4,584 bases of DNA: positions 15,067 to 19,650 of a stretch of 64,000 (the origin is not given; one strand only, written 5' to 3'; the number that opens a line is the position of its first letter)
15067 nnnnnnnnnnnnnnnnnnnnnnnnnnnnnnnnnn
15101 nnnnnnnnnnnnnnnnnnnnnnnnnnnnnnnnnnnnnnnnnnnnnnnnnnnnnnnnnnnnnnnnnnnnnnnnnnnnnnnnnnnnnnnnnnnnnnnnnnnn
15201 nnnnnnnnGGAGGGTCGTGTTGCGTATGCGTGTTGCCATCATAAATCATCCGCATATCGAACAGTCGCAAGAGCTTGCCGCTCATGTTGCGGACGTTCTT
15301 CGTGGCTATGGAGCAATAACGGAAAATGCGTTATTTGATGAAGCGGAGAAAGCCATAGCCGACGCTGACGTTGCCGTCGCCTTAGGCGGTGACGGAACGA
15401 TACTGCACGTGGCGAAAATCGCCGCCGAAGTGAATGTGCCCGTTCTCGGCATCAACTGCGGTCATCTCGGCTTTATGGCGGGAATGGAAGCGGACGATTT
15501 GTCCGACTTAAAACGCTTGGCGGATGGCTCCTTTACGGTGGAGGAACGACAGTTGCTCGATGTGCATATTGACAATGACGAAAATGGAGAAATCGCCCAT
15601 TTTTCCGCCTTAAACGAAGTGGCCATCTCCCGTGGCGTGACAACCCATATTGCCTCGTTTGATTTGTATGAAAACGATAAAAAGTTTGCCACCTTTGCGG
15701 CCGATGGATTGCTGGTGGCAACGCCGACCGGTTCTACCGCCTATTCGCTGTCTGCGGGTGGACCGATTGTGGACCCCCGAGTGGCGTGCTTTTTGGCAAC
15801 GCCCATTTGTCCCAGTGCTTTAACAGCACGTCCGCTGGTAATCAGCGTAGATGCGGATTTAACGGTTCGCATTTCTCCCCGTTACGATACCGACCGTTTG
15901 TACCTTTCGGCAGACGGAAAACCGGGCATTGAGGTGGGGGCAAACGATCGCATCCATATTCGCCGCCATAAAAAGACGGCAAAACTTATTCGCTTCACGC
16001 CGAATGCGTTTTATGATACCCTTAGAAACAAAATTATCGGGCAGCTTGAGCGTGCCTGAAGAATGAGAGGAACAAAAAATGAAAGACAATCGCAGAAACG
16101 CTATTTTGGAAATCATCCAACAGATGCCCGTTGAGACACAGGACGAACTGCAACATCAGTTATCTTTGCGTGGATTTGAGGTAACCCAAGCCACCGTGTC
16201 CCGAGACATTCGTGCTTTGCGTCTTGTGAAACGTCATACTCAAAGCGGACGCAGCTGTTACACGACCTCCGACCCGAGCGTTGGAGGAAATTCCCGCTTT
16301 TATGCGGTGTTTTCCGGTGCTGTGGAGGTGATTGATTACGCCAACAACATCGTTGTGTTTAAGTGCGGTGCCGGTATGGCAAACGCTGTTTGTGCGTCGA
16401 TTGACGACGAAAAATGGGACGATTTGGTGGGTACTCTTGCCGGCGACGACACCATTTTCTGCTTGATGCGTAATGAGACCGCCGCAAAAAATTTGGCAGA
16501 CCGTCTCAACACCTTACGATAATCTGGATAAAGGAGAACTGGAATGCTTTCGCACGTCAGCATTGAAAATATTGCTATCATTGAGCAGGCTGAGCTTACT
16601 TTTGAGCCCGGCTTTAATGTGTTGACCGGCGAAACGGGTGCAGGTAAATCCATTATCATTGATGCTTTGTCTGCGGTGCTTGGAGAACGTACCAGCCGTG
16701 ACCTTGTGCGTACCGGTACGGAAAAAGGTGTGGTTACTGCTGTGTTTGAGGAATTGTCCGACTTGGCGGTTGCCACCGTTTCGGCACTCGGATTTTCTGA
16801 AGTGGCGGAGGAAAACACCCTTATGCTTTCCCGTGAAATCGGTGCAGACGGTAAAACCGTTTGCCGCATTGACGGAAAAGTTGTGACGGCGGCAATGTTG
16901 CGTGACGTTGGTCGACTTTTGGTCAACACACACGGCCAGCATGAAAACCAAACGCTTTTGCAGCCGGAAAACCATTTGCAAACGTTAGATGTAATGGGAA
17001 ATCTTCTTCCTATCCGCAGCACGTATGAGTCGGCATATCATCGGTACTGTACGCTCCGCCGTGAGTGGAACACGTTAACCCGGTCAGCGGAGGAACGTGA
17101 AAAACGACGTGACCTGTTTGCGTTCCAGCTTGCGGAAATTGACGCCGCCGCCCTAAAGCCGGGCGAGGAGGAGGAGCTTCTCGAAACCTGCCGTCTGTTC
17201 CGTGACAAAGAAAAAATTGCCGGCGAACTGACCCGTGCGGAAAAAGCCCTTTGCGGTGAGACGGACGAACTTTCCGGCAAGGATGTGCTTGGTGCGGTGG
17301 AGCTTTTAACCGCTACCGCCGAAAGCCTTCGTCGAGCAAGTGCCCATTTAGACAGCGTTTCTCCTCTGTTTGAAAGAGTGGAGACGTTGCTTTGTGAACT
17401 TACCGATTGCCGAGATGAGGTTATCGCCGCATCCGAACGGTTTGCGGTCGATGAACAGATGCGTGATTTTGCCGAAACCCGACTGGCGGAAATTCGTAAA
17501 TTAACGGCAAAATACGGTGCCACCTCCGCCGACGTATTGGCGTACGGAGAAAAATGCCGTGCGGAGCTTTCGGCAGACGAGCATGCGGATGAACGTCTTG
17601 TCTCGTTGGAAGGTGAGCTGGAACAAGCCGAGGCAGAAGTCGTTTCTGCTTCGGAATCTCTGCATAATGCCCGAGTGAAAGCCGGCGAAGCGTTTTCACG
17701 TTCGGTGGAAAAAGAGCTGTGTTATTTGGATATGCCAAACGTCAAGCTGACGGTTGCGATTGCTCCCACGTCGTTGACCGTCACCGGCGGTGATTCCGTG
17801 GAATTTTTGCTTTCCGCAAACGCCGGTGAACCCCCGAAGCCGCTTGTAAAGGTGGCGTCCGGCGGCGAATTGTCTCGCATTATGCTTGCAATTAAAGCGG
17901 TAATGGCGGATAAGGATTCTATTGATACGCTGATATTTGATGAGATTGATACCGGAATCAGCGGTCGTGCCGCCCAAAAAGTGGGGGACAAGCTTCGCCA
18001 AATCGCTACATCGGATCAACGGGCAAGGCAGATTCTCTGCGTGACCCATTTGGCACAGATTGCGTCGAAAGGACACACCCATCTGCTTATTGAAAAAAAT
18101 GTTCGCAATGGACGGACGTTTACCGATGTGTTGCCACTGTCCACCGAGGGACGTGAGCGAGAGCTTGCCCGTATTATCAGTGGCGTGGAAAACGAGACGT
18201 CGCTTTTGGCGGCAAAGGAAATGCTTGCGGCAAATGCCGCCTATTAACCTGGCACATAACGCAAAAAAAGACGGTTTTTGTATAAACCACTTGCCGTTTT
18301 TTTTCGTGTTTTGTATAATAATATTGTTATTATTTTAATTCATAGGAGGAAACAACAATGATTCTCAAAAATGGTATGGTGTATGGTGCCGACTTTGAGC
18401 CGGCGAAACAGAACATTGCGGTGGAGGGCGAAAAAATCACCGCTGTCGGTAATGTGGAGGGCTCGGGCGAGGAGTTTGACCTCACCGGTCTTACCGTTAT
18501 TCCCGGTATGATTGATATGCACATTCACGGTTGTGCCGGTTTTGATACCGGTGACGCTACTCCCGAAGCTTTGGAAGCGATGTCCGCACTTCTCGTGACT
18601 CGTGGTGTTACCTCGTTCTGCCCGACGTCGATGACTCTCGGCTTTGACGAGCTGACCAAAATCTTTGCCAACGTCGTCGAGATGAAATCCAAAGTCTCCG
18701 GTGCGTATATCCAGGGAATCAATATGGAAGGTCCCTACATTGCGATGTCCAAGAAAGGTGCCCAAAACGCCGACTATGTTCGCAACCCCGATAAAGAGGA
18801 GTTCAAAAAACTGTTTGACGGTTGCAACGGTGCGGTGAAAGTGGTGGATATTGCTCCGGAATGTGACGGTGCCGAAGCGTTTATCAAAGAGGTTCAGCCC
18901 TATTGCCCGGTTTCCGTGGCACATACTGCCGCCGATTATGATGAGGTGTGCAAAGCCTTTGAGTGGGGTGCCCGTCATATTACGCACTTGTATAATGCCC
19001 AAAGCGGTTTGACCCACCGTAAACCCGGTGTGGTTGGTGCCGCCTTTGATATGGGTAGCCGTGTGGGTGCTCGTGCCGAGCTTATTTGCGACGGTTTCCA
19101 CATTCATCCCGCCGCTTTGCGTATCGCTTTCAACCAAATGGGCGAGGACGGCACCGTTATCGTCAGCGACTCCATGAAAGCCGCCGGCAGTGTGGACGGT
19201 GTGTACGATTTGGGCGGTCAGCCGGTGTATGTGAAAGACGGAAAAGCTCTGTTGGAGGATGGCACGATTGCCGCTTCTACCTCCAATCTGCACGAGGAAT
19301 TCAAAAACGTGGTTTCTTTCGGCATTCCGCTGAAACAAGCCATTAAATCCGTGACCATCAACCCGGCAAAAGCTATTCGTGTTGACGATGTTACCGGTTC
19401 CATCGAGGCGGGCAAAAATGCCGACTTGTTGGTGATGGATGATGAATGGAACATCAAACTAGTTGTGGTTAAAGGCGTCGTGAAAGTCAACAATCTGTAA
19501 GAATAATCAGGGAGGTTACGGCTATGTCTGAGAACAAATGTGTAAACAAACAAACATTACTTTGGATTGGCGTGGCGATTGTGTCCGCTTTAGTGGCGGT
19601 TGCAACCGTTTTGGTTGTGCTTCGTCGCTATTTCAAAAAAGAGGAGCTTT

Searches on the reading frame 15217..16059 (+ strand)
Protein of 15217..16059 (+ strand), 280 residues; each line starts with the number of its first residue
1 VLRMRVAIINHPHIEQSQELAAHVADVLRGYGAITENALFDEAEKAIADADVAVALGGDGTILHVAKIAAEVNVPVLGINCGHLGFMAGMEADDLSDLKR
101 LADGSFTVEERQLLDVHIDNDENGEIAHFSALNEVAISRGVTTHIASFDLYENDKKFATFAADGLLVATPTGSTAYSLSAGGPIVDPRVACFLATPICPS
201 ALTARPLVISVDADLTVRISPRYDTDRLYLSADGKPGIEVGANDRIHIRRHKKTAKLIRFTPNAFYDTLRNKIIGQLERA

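Call 58: search_protein_families(library=pfam, proteins=[window:15217-16059:+], max_evalue=0.00001)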
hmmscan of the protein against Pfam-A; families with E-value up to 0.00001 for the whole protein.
window:15217-16059:+ (280 aa): 2 families
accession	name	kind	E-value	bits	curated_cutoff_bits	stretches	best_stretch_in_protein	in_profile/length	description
PF20143.4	NAD_kinase_C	-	1.2e-34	119.1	23.7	1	132-259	1-125/126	ATP-NAD kinase C-terminal domain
PF01513.26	NAD_kinase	-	2.8e-14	54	25.5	1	44-95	67-118/130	ATP-NAD kinase N-terminal domain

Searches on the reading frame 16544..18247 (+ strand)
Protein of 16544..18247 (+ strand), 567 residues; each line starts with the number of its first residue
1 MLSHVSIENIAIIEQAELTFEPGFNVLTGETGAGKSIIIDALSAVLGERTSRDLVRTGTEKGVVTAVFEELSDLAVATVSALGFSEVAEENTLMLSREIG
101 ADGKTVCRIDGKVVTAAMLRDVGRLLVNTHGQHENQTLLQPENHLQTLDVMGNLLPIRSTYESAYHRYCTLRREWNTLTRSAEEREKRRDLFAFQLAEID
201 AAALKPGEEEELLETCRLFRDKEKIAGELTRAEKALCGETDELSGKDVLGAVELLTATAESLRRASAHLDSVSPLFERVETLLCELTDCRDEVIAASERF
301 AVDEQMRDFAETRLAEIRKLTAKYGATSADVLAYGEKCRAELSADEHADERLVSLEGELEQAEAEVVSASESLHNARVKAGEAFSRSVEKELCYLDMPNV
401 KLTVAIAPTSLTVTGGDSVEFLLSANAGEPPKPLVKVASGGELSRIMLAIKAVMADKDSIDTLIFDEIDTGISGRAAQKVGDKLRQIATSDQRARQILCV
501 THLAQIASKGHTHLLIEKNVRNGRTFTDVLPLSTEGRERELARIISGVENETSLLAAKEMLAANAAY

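Call 58: search_protein_families(library=pfam, proteins=[window:16544-18247:+], max_evalue=0.00001)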
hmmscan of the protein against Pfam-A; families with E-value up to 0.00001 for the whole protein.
window:16544-18247:+ (567 aa): 3 families
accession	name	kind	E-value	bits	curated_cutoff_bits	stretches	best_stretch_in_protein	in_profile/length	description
PF02463.25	SMC_N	-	1.8e-18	67.3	40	1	2-516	2-211/220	RecF/RecN/SMC N terminal domain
PF13476.12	AAA_23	-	6.4e-12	47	27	1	5-55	2-52/201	AAA domain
PF13555.12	AAA_29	-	9.5e-06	25.7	27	0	12-47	11-47/61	P-loop containing region of AAA domain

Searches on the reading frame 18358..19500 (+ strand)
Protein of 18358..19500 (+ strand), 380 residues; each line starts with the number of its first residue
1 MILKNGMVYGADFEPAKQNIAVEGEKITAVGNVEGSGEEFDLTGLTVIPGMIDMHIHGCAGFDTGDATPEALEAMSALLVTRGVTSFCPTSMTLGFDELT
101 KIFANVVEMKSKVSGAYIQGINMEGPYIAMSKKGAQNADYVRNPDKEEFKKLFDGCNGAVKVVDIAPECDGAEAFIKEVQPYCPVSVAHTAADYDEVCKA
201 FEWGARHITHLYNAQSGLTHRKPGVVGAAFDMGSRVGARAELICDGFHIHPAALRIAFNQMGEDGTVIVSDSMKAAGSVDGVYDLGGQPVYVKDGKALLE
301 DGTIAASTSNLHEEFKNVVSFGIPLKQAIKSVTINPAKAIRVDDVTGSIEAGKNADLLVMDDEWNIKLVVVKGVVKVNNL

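Call 59: search_protein_families(library=pfam, proteins=[window:18358-19500:+], max_evalue=0.00001)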
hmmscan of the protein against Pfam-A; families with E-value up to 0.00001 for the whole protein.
window:18358-19500:+ (380 aa): 2 families
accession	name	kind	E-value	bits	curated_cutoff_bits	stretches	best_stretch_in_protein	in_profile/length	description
PF01979.26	Amidohydro_1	-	4.8e-28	98.8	25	1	46-374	1-343/345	Amidohydrolase family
PF07969.17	Amidohydro_3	-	9.1e-16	58.8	29.7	2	323-363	407-447/472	Amidohydrolase family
